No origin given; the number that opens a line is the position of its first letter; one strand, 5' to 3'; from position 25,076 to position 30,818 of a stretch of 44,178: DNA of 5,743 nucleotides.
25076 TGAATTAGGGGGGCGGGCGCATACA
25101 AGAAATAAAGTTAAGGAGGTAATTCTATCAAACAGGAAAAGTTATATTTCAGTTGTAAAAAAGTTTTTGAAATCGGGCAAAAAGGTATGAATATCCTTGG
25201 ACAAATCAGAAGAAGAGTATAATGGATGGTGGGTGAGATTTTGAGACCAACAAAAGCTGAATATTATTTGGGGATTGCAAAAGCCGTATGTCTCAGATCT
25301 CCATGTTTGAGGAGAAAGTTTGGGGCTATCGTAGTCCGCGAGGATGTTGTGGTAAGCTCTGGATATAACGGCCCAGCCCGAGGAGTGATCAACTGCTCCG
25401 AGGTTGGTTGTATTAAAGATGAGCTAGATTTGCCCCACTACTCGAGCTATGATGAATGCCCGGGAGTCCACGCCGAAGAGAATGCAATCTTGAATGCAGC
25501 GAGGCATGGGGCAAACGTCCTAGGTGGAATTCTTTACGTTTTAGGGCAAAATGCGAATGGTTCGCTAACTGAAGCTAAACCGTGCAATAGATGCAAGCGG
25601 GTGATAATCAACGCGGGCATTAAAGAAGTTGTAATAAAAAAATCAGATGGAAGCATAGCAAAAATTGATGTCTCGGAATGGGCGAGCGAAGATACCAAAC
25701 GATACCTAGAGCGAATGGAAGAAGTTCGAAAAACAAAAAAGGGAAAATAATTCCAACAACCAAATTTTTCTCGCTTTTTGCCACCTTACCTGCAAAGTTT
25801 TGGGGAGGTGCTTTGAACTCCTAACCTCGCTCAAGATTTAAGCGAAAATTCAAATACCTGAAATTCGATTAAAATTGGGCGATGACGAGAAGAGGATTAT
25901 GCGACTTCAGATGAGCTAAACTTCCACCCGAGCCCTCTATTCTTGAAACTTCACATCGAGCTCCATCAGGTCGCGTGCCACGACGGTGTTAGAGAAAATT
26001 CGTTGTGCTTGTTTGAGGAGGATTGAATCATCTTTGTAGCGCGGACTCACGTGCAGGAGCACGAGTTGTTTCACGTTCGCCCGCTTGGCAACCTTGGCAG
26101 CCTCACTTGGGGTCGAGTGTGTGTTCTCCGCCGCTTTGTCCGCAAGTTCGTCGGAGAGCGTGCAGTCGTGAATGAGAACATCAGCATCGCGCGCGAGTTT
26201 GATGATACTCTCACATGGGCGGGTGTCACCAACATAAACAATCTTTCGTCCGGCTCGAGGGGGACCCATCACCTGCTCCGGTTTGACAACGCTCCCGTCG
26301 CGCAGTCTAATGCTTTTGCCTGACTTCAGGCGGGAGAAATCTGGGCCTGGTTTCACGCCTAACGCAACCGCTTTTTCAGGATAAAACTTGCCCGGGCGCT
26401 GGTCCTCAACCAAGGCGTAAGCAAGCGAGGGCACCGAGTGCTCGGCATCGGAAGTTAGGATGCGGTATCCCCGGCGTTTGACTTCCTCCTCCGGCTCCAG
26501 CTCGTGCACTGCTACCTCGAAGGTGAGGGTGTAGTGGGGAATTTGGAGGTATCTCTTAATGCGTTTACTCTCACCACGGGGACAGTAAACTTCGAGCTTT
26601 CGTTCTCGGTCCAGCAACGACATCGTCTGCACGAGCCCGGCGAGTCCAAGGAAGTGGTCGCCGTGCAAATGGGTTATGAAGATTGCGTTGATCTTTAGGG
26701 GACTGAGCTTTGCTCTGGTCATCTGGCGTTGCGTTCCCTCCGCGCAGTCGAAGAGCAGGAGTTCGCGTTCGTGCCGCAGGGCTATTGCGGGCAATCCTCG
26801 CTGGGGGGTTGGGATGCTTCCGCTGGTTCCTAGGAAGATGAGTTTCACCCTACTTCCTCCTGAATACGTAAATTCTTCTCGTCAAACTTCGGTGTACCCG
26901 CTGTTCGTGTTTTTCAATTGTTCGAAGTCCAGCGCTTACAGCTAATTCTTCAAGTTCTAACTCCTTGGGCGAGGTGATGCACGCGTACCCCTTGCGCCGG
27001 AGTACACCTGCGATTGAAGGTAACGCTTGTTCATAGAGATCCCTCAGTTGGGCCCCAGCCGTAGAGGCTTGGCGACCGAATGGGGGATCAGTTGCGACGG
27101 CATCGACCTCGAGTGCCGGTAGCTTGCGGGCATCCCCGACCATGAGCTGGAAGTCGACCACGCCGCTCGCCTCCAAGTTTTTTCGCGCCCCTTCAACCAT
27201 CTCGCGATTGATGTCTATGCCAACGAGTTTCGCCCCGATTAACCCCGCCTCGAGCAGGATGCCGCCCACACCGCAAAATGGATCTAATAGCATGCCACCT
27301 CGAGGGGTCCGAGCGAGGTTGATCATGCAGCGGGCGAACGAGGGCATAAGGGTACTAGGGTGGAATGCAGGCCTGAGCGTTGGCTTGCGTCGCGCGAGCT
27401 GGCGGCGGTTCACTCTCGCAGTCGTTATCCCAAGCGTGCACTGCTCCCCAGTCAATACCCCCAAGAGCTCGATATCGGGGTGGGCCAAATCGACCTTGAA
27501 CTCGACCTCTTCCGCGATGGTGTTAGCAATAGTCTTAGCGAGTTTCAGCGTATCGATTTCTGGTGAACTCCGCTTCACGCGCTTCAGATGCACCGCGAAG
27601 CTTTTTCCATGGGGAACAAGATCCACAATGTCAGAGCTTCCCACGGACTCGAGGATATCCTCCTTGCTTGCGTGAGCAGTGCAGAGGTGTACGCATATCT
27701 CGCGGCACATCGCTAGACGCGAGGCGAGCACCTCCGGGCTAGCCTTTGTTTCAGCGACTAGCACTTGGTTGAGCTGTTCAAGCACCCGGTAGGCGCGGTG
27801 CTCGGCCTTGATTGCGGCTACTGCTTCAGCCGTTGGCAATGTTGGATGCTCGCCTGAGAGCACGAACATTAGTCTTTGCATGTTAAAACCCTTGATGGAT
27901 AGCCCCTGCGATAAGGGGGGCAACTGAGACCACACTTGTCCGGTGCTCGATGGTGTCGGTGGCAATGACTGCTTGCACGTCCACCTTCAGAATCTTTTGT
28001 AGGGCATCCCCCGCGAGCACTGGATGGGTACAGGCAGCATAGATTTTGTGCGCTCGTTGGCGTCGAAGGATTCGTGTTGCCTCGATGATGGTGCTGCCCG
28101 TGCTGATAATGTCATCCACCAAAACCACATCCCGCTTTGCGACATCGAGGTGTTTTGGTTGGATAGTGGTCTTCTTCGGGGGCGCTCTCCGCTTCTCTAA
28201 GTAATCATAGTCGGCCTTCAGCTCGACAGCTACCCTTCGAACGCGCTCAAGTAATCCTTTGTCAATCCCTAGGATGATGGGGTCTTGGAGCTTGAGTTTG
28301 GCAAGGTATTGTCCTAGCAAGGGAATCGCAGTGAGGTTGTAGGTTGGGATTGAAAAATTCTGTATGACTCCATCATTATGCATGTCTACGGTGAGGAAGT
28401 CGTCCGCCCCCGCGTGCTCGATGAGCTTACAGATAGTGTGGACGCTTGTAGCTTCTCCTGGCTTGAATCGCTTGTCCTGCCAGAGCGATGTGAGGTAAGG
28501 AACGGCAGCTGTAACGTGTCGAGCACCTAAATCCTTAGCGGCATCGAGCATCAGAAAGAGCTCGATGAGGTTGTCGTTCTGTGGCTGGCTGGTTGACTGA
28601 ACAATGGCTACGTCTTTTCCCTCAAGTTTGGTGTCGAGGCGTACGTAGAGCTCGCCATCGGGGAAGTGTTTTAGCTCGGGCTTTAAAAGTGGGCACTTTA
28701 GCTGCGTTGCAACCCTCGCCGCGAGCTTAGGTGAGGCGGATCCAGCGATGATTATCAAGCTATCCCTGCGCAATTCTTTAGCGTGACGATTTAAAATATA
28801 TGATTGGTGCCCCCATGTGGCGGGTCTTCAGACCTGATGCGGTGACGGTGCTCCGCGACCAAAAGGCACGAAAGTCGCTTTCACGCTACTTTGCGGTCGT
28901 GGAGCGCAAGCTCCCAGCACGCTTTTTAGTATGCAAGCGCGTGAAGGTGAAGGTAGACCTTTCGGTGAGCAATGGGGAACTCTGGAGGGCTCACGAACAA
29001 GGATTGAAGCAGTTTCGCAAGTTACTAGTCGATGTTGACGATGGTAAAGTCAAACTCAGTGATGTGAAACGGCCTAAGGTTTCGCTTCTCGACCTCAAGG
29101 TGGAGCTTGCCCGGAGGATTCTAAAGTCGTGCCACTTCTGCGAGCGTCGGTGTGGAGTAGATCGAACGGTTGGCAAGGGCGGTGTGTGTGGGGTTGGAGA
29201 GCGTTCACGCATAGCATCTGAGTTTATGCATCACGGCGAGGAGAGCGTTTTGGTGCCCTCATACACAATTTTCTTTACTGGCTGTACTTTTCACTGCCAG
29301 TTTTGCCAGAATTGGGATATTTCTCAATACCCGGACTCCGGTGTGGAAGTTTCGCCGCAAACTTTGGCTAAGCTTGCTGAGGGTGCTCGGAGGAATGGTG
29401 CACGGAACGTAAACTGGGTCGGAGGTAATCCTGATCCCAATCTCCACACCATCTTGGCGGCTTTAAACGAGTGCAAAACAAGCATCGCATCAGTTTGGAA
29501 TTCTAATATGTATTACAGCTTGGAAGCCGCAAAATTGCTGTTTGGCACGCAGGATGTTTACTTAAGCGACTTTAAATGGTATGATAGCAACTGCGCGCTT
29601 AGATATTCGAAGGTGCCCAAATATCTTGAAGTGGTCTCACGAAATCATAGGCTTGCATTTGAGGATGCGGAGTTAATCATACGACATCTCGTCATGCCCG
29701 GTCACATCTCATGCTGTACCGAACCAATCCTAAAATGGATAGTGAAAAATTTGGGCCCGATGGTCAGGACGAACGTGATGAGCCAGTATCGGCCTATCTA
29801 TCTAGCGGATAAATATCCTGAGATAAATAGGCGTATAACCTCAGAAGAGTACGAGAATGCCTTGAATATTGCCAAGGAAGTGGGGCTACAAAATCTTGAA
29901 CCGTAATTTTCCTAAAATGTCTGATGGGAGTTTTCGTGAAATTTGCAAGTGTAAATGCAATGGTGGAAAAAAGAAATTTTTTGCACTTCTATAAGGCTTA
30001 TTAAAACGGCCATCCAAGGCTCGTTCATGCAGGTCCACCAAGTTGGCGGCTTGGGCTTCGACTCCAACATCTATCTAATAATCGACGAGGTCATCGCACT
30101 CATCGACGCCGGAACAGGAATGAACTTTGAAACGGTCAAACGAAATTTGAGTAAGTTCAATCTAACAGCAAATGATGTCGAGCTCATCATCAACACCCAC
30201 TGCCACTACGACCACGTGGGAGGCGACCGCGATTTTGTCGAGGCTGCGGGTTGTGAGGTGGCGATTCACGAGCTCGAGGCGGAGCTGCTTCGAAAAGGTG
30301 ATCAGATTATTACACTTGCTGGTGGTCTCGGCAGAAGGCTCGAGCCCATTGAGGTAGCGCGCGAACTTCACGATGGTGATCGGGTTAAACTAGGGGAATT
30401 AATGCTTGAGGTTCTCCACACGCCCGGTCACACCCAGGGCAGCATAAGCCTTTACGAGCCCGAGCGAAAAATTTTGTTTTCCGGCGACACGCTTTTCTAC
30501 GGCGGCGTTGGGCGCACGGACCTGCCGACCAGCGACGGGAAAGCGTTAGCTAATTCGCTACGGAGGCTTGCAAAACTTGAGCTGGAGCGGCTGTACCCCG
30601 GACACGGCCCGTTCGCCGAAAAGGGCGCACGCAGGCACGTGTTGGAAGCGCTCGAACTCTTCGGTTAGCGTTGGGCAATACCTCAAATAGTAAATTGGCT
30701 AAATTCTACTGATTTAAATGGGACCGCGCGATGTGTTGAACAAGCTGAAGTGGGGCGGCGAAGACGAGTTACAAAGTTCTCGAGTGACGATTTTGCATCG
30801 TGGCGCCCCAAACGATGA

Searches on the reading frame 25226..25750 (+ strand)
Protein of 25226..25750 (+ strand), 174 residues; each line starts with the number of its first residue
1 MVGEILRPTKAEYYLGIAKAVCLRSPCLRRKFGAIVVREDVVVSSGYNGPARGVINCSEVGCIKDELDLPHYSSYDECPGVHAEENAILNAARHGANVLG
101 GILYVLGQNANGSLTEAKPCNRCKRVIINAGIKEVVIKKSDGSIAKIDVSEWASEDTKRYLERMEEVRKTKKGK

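Call 25: search_protein_families(library=pfam, max_evalue=0.00001, proteins=[window:25226-25750:+])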
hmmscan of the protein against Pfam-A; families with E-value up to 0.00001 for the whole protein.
window:25226-25750:+ (174 aa): 2 families
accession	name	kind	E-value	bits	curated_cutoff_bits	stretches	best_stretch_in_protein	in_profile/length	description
PF00383.29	dCMP_cyt_deam_1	-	1.6e-17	63.7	25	1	9-137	2-100/102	Cytidine and deoxycytidylate deaminase zinc-binding region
PF14437.12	MafB19-deam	-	9.2e-09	35.8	27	1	16-154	9-123/142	MafB19-like deaminase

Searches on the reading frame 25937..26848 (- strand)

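Call 25: search_protein_families(library=pfam, max_evalue=0.00001, proteins=[window:25937-26848:-])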
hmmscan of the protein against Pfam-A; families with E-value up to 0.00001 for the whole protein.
window:25937-26848:- (303 aa): 3 families
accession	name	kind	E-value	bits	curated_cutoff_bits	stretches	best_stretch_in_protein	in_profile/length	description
PF12706.13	Lactamase_B_2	-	2.9e-23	83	27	2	31-141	3-116/200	Beta-lactamase superfamily domain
PF00753.33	Lactamase_B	-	3.9e-10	40.4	22.7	1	22-75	9-66/196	Metallo-beta-lactamase superfamily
PF13691.12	Lactamase_B_4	-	8.9e-08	32.1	27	1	18-65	12-60/63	tRNase Z endonuclease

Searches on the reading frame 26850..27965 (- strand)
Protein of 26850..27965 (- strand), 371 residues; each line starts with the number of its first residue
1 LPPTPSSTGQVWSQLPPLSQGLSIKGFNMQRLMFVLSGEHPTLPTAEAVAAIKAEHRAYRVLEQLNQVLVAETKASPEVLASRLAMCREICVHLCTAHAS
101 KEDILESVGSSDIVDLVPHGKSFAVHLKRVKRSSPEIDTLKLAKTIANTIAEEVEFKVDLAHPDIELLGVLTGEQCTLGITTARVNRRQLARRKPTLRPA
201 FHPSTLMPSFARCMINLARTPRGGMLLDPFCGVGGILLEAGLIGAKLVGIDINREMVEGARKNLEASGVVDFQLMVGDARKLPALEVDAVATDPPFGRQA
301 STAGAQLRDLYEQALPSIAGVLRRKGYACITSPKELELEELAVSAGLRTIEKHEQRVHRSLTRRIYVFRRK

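Call 27: search_protein_families(library=pfam, max_evalue=0.00001, proteins=[window:26850-27965:-])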
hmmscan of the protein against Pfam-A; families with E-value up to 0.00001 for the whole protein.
window:26850-27965:- (371 aa): 7 families
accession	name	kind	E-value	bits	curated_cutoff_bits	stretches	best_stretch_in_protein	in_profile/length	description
PF01170.24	UPF0020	-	1.3e-34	120.1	22.3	1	196-364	2-196/197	RMKL-like, methyltransferase domain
PF13847.12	Methyltransf_31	-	1.4e-10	41.5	27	1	226-337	7-114/145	Methyltransferase domain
PF13649.12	Methyltransf_25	-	3.3e-08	34.5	27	1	227-291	2-69/97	Methyltransferase domain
PF02926.22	THUMP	-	6.9e-08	33.2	20.6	1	100-180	3-83/84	THUMP domain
PF01555.25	N6_N4_Mtase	-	3.7e-07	30.8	26.7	0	200-260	160-219/221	DNA methylase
PF08241.18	Methyltransf_11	-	5.5e-07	30.6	21.2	1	228-291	2-65/95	Methyltransferase domain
PF05175.20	MTS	-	4.4e-06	26.9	23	1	219-341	28-149/170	Methyltransferase small domain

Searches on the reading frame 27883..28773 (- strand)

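Call 27: search_protein_families(library=pfam, max_evalue=0.00001, proteins=[window:27883-28773:-])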
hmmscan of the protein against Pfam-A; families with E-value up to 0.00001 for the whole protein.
window:27883-28773:- (296 aa): 3 families
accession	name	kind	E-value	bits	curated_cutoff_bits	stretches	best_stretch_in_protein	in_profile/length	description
PF13793.12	Pribosyltran_N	-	5.8e-31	107.2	25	1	7-122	2-117/117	N-terminal domain of ribose phosphate pyrophosphokinase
PF00156.33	Pribosyltran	-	8.4e-14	51.6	26.3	1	153-270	19-144/158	Phosphoribosyl transferase domain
PF14572.12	Pribosyl_synth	-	2.2e-11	44.5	27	1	210-282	80-152/184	Phosphoribosyl synthetase-associated domain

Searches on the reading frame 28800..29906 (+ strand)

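Call 27: search_protein_families(library=pfam, max_evalue=0.00001, proteins=[window:28800-29906:+])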
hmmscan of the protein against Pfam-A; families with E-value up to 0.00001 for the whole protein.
window:28800-29906:+ (368 aa): 2 families
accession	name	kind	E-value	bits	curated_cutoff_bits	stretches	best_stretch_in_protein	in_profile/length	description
PF04055.27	Radical_SAM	-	1.6e-12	48.3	29.5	1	157-303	2-155/166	Radical SAM superfamily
PF13353.11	Fer4_12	-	3.1e-07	31.2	22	1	156-238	9-92/137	4Fe-4S single cluster domain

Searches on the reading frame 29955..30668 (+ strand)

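Call 27: search_protein_families(library=pfam, max_evalue=0.00001, proteins=[window:29955-30668:+])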
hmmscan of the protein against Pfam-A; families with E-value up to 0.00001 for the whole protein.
window:29955-30668:+ (237 aa): 3 families
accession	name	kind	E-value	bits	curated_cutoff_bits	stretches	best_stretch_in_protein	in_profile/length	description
PF00753.33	Lactamase_B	-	3.5e-37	128.7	22.7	1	35-217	4-196/196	Metallo-beta-lactamase superfamily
PF19583.5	ODP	-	1.5e-13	51.5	27.2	1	35-179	1-136/194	ODP family beta lactamase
PF12706.13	Lactamase_B_2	-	1.8e-07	31.4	27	1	49-179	4-143/200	Beta-lactamase superfamily domain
